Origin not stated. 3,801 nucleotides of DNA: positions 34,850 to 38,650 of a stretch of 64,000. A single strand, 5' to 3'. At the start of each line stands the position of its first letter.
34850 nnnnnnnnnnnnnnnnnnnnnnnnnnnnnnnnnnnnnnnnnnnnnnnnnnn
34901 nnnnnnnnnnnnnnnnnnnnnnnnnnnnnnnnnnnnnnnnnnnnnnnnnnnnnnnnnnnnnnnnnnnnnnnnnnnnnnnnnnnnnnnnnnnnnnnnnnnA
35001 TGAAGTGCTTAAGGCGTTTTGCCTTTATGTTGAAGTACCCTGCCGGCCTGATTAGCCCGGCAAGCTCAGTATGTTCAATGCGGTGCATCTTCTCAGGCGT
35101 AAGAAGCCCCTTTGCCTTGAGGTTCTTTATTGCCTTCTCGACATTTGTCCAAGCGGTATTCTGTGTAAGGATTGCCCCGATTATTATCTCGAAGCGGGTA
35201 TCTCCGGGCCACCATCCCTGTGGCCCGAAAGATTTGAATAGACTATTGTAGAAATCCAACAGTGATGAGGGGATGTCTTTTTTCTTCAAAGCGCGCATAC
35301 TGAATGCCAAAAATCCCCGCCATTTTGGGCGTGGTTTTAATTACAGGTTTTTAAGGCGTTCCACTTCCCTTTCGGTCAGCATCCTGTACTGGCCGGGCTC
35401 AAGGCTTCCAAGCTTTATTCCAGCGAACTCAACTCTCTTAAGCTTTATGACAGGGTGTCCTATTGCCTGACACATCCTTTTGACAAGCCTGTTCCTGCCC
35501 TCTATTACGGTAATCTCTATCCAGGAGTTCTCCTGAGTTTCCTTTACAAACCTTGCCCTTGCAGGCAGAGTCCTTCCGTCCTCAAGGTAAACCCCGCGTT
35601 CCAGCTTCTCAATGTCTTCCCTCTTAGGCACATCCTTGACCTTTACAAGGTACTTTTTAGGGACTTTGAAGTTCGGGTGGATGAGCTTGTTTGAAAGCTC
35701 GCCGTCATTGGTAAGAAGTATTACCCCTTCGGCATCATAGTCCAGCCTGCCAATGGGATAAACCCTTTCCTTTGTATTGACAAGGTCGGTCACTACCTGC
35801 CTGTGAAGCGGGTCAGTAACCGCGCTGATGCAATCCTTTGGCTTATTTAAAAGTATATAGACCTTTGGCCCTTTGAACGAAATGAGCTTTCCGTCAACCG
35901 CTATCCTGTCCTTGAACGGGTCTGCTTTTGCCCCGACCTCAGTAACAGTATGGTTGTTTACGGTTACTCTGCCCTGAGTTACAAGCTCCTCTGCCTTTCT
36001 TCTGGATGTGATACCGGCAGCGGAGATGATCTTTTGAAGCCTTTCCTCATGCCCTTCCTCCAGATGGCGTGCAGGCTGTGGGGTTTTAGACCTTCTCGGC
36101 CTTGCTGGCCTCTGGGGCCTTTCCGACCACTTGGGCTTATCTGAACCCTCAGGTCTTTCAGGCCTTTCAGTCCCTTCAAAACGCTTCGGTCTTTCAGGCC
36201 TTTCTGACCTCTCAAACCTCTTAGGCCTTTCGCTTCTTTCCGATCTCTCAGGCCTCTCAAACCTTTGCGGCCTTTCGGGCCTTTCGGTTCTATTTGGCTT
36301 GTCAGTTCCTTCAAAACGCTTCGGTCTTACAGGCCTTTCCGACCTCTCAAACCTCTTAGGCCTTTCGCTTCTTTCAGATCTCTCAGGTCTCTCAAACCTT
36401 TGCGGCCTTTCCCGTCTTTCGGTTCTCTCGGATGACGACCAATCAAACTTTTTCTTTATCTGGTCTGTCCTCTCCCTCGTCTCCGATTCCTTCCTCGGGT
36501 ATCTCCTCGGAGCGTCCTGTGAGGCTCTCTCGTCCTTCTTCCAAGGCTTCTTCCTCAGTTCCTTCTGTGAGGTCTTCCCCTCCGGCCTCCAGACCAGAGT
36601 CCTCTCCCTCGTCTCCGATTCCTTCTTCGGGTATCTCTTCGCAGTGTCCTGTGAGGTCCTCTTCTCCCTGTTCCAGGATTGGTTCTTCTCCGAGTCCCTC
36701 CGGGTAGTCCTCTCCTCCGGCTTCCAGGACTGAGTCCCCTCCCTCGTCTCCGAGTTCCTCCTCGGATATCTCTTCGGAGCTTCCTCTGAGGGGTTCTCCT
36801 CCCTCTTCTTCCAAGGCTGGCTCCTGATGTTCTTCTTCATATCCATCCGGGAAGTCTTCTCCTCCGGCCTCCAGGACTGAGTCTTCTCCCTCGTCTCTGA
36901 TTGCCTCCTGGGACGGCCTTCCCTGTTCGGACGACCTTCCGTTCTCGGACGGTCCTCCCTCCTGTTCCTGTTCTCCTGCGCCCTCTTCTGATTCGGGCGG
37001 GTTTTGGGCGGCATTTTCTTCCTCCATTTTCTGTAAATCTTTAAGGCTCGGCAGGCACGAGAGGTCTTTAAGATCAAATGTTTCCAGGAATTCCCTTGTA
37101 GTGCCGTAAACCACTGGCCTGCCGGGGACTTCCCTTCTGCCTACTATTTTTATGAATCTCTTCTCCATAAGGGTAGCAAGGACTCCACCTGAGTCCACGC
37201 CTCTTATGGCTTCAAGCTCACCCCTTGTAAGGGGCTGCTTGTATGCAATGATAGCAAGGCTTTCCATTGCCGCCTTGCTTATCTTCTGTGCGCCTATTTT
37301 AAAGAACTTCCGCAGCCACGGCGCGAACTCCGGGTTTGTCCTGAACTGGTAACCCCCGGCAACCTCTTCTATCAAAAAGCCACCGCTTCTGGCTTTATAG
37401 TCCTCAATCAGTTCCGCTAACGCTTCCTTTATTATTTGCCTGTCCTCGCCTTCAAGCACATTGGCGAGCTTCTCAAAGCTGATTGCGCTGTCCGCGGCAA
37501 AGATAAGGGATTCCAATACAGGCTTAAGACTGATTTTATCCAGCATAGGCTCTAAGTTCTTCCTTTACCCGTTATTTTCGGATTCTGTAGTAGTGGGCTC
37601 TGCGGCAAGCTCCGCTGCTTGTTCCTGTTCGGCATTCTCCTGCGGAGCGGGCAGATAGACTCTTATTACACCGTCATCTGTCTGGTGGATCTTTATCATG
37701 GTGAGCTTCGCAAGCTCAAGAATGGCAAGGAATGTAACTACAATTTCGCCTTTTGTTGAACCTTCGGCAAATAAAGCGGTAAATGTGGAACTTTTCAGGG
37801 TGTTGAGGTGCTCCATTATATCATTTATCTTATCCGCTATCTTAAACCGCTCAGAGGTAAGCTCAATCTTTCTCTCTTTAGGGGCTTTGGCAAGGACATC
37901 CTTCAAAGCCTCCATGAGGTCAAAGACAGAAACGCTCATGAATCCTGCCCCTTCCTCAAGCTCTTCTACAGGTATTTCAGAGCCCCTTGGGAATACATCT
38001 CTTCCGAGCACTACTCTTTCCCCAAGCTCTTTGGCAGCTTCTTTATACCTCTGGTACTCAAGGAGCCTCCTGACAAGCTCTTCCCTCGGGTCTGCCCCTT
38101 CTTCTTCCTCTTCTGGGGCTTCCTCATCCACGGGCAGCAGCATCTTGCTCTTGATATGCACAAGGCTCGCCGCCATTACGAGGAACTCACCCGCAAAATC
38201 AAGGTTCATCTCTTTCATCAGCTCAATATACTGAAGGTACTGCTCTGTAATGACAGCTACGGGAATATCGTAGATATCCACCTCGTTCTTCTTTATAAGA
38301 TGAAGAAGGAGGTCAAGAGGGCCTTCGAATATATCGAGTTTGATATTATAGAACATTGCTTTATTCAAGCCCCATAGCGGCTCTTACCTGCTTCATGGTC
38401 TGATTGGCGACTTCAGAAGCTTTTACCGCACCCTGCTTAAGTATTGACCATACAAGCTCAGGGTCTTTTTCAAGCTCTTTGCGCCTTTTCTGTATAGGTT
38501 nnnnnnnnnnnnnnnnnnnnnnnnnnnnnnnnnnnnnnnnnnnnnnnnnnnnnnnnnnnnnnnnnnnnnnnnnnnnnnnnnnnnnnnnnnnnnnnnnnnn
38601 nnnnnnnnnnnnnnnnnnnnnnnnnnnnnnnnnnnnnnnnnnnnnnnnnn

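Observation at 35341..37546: scpB and rluB reading frames overlap for 400-630 nt inside GA-rich tandem repeats; rluB has no usable start codon downstream of the scpB stop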

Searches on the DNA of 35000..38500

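Call 37: search_rna_families(source=window, start=35000, end=38500, threshold=evalue, max_evalue=1)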
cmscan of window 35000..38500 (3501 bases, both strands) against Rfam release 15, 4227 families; matches with E-value up to 1: 0.
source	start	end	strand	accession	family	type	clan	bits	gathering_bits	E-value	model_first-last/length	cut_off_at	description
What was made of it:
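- On Programmed ribosomal frameshift or transcriptional slippage site: Rfam finds no match (call 37).
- No slippery motif or stimulatory structure is conserved, and Rfam finds nothing (call 37).
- Tried and rejected: Rfam gives no match at E <= 1 in 35000-38500 (call 37).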

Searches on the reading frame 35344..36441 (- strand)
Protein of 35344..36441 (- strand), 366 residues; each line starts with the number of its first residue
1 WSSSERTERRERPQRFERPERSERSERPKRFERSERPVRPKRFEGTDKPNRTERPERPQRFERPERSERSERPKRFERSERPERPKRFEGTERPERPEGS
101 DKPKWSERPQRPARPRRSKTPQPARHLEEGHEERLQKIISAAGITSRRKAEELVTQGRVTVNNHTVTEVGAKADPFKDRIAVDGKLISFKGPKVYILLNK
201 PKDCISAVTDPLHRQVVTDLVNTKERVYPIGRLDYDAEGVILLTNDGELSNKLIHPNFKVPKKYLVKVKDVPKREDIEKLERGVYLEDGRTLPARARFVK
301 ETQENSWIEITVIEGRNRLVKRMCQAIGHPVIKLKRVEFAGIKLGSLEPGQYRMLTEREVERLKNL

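Call 5: find_homologous_proteins(query=window:35344-36441:-)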
Query window:35344-36441:- (366 aa): 6850 proteins with E <= 0.001 among 8000 candidates; the best 120 are listed.
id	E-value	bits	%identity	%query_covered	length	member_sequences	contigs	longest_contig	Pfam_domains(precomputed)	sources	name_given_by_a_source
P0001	2.3e-151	522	100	66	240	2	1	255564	PF00849.28,PF01479.31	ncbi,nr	ncbi:MAG: rRNA pseudouridine synthase [Deltaproteobacteria bacterium]|nr:rRNA pseudouridine synthase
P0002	7.6e-115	402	67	75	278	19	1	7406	PF00849.28,PF01479.31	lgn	-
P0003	2.0e-114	400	70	74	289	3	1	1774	PF00849.28,PF01479.31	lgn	-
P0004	2.7e-113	397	64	80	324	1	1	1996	PF00849.28,PF01479.31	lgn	-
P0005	5.1e-112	393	69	72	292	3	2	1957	PF00849.28,PF01479.31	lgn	-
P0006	2.7e-111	390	61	92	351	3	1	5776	PF00849.28,PF01479.31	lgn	-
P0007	5.1e-110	386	67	75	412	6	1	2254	PF00849.28,PF01479.31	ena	-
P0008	3.6e-109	383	58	93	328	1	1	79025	PF00849.28,PF01479.31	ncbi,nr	ncbi:MAG: pseudouridine synthase [Deltaproteobacteria bacterium]|nr:pseudouridine synthase [Deltapro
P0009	5.3e-108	379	65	83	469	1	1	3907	PF00849.28,PF01479.31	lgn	-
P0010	1.2e-107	378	75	64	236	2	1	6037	PF00849.28,PF01479.31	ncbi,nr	ncbi:MAG: pseudouridine synthase [Deltaproteobacteria bacterium]|nr:pseudouridine synthase [Deltapro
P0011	1.7e-107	378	59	89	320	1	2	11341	PF00849.28,PF01479.31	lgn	-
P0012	6.1e-107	376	74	63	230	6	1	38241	PF00849.28,PF01479.31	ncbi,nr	ncbi:MAG: rRNA pseudouridine synthase [Deltaproteobacteria bacterium]|nr:rRNA pseudouridine synthase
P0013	7.9e-107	375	69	69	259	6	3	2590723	PF00849.28,PF01479.31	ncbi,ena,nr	ncbi:MAG: pseudouridine synthase [Deltaproteobacteria bacterium GWC2_55_46]|nr:MAG: pseudouridine sy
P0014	2.8e-105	370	67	68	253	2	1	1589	PF00849.28,PF01479.31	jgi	-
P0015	9.3e-105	369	74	64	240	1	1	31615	PF00849.28,PF01479.31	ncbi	ncbi:MAG: pseudouridine synthase [Thermodesulfobacteriota bacterium]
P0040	2.5e-97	344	77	55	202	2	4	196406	PF00849.28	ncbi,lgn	-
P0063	2.2e-93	331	71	58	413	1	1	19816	PF00849.28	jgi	-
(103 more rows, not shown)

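Call 9: find_encoding_contigs(protein=P0001, flank=4000, max_places=3)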
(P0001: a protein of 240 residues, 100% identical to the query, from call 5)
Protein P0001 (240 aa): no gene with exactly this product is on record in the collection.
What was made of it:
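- Tried and rejected: It found no record (call 9).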

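Call 10: find_encoding_contigs(protein=P0006, flank=4000, max_places=3)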
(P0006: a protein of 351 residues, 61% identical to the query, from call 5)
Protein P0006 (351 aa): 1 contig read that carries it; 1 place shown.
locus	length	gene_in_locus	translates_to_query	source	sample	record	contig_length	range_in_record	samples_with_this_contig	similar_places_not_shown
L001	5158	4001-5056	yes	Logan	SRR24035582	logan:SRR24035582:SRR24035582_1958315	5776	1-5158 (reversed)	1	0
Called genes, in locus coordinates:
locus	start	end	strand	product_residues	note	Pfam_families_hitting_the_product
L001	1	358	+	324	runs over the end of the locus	?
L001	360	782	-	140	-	PF12092:DUF3568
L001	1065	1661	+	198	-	PF02163:Peptidase_M50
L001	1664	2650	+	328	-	PF00579:tRNA-synt_1b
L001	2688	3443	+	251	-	PF02616:SMC_ScpA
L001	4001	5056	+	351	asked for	PF01479:S4, PF00849:PseudoU_synth_2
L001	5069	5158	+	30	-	?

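Call 11: find_encoding_contigs(protein=P0008, flank=4000, max_places=3)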
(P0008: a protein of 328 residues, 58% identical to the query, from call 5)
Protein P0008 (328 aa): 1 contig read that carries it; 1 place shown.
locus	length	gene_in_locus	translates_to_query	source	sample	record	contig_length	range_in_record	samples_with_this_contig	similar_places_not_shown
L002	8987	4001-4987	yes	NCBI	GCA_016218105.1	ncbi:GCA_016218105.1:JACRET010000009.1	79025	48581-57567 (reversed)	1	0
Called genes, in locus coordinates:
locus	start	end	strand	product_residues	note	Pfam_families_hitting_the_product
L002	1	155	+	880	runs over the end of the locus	PF01368:DHH, PF02272:DHHA1, PF00571:CBS, PF01743:PolyA_pol, PF12627:PolyA_pol_RNAbd (weak)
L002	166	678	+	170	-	-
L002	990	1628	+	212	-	PF02163:Peptidase_M50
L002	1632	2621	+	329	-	PF00579:tRNA-synt_1b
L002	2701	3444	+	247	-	PF02616:SMC_ScpA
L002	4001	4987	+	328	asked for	PF01479:S4, PF00849:PseudoU_synth_2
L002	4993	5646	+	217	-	PF00730:HhH-GPD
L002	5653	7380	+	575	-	PF02518:HATPase_c, PF13589:HATPase_c_3, PF01119:DNA_mis_repair, PF08676:MutL_C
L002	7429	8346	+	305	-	PF01745:IPT (weak), PF01715:IPPT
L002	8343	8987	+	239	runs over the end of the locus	-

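Call 14: find_related_loci(query=P0001, collection=genome_contigs, flank=3000)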
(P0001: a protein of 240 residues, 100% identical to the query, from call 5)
Query P0001 (240 aa) in genome_contigs; peptide patterns used: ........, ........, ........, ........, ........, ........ (x = any residue, [..] = any of these).
95 stretches matched a pattern; 19 encode a relative of the query (tblastn E <= 1e-3); 19 distinct loci.
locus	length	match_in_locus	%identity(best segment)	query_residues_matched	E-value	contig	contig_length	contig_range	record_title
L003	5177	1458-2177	75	1-240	2e-121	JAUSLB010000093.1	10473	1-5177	MAG: Deltaproteobacteria bacterium isolate E14_metabat.bin.95 E14_k141_1455619, whole genome shotgun sequence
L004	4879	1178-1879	75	7-240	7e-121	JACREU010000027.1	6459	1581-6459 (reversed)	MAG: Deltaproteobacteria bacterium isolate NC_groundwater_1707_Pr3_B-0.1um_57_20 SR-2_scaffold_141_612211, whole genome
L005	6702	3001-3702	75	7-240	2e-119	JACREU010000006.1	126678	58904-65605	MAG: Deltaproteobacteria bacterium isolate NC_groundwater_1707_Pr3_B-0.1um_57_20 SR-2_scaffold_141_14374, whole genome s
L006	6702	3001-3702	75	7-240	2e-119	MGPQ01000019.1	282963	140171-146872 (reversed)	MAG: Deltaproteobacteria bacterium GWB2_55_19 gwb2_scaffold_58, whole genome shotgun sequence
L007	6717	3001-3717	72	2-240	1e-116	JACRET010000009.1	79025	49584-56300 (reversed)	MAG: Deltaproteobacteria bacterium isolate NC_groundwater_1706_Pr3_B-0.1um_52_15 SR-2_scaffold_141_198131, whole genome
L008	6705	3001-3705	71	7-240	1e-110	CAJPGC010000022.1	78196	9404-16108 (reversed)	uncultured bacterium isolate BACT1 genome assembly, contig: CONTIG_22, whole genome shotgun sequence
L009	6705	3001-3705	71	7-240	9e-109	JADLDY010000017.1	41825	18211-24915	MAG: Deltaproteobacteria bacterium isolate SJ296 c_000000217920, whole genome shotgun sequence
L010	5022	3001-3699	69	8-239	5e-106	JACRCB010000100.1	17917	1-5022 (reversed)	MAG: Deltaproteobacteria bacterium isolate NC_groundwater_1635_Pr3_B-0.1um_53_9 SR-2_scaffold_141_1778700, whole genome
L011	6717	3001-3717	64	2-238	2e-100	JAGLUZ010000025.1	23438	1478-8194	MAG: Deltaproteobacteria bacterium isolate RS_11_47 ZL20.bin.47.fa_25, whole genome shotgun sequence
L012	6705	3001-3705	60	6-240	4e-85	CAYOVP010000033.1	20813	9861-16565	MAG TPA_asm: uncultured Thermodesulfobacteriota bacterium isolate binchicken_co64_71 genome assembly, contig: NODE_1746_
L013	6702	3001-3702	60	7-240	2e-83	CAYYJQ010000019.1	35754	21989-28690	MAG TPA_asm: uncultured Thermodesulfobacteriota bacterium isolate SRP216583_co1_58 genome assembly, contig: NODE_727_len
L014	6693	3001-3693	55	8-237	4e-83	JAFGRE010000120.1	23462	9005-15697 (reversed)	MAG: Deltaproteobacteria bacterium isolate Zod_Metabat.815 k87_3582843, whole genome shotgun sequence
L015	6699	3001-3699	47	6-238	2e-71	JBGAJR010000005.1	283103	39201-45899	MAG: Polyangiaceae bacterium isolate MAG_AAO_H125.41 AAOH125-41_opera_contig_188, whole genome shotgun sequence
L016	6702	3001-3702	47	7-237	3e-62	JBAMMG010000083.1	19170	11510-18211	MAG: Thermoanaerobaculum sp. isolate MAG25 ExploCarb_3808S_S2_721_length_19170_cov_3, whole genome shotgun sequence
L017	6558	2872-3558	43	7-239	3e-60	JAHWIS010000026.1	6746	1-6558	MAG: Candidatus Woesearchaeota archaeon isolate YT3_319 k127_10899241, whole genome shotgun sequence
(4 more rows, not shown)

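Call 46: find_encoding_contigs(protein=P0040, flank=2500, max_places=2)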
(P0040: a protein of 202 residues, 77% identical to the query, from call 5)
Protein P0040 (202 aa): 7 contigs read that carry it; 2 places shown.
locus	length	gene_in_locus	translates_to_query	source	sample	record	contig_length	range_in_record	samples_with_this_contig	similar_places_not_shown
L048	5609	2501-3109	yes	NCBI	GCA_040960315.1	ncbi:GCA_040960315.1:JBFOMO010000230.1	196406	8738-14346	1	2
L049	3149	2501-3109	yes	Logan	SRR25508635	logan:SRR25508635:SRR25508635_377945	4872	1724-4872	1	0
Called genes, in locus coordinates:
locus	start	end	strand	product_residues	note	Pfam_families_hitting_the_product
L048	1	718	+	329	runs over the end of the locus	PF00579:tRNA-synt_1b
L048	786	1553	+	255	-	PF02616:SMC_ScpA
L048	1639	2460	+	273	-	PF04079:SMC_ScpB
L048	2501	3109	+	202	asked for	PF00849:PseudoU_synth_2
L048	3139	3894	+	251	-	PF00730:HhH-GPD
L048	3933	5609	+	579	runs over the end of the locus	PF02518:HATPase_c, PF13589:HATPase_c_3, PF01119:DNA_mis_repair, PF08676:MutL_C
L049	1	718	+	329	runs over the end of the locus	PF00579:tRNA-synt_1b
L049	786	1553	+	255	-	PF02616:SMC_ScpA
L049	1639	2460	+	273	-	PF04079:SMC_ScpB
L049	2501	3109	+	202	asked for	PF00849:PseudoU_synth_2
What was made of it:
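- On ScpB (SMC-ScpAB kleisin-associated subunit): The same order is seen in relatives (calls 10, 11, 46).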

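Call 47: find_encoding_contigs(protein=P0063, flank=2500, max_places=2)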
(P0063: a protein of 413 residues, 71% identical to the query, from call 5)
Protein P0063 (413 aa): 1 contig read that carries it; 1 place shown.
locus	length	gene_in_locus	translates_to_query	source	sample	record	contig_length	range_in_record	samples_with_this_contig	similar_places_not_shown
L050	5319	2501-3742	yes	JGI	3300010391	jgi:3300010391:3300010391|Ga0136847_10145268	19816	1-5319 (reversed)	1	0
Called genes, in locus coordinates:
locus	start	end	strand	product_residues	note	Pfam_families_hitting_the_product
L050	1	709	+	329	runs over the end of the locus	PF00579:tRNA-synt_1b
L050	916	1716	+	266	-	PF02616:SMC_ScpA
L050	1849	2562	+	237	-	PF04079:SMC_ScpB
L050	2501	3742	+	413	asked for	PF00849:PseudoU_synth_2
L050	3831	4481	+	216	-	PF00730:HhH-GPD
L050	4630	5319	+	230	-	?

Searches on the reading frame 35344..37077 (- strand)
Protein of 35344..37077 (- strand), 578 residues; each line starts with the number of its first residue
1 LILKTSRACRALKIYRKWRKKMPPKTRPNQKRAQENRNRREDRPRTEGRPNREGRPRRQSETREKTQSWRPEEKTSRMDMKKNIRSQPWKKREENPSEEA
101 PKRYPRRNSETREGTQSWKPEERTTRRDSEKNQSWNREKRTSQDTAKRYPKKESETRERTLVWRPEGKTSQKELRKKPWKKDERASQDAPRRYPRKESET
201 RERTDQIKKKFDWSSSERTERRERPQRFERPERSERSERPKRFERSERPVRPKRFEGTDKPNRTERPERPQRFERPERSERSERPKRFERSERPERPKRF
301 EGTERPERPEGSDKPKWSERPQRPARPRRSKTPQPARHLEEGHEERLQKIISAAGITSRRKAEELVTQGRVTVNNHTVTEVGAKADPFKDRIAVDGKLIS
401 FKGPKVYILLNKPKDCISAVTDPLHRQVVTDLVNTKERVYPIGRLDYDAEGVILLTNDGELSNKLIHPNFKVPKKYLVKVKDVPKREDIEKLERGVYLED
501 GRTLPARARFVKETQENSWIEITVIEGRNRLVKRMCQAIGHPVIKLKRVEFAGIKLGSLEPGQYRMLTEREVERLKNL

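Call 6: search_protein_families(library=pfam, proteins=[window:35344-37077:-], max_evalue=0.01)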
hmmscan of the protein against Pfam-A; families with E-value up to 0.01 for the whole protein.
window:35344-37077:- (578 aa): 3 families
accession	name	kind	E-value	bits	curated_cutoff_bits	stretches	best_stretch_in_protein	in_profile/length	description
PF00849.27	PseudoU_synth_2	-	1.3e-19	71.3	26.8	1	407-538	2-152/152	RNA pseudouridylate synthase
PF01479.30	S4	-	2.6e-09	37.1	22.8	1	345-386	1-43/48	S4 domain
PF22421.1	SYY_C-terminal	-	0.0016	18.8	27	1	343-387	17-62/83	Tyrosine--tRNA ligase SYY-like C-terminal domain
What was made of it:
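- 35341..36045 (-): RluB-like core (S4 domain plus RsuA/RluB-type pseudouridine synthase domain) with its stop codon. PF01479 and PF00849 (call 6).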

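Call 45: search_protein_families(library=ncbifam, proteins=[window:35344-37014:-], max_evalue=0.001)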
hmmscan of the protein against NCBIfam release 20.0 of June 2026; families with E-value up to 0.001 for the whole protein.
window:35344-37014:- (557 aa): 6 families
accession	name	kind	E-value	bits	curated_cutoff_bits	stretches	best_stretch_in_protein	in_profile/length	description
TIGR00093.1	TIGR00093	subfamily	1.7e-52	177.4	109.3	1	390-548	1-161/161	pseudouridine synthase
NF007784.0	PRK10475.1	equivalog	9.5e-40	136.4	318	1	324-554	7-232/290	23S rRNA pseudouridine(2604) synthase RluF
NF007976.1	PRK10700.1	equivalog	2.4e-35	122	290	1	323-553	2-239/291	23S rRNA pseudouridine(2605) synthase RluB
NF008097.0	PRK10839.1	equivalog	6.4e-34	117.6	275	1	325-553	2-229/232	16S rRNA pseudouridine(516) synthase RsuA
NF008487.1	PRK11394.1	equivalog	5.1e-30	104.6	284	1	383-548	27-206/206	23S rRNA pseudouridine(2457) synthase RluE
TIGR00005.1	rluA_subfam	subfamily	5.5e-05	22.6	192.7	0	336-523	19-238/298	RluA family pseudouridine synthase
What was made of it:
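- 35341..36045 (-): TIGR00093 scores 177 bits against a cutoff of 109 (call 45).
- On RsuA/RluB/RluE/RluF pseudouridine synthase family: TIGR00093 scores 177.4 bits against a cutoff of 109.3 (call 45).
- On RluB proper (23S rRNA pseudouridine-2605 synthase, NCBIfam equivalog NF007976): RluF scores 136 against 318 (call 45).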
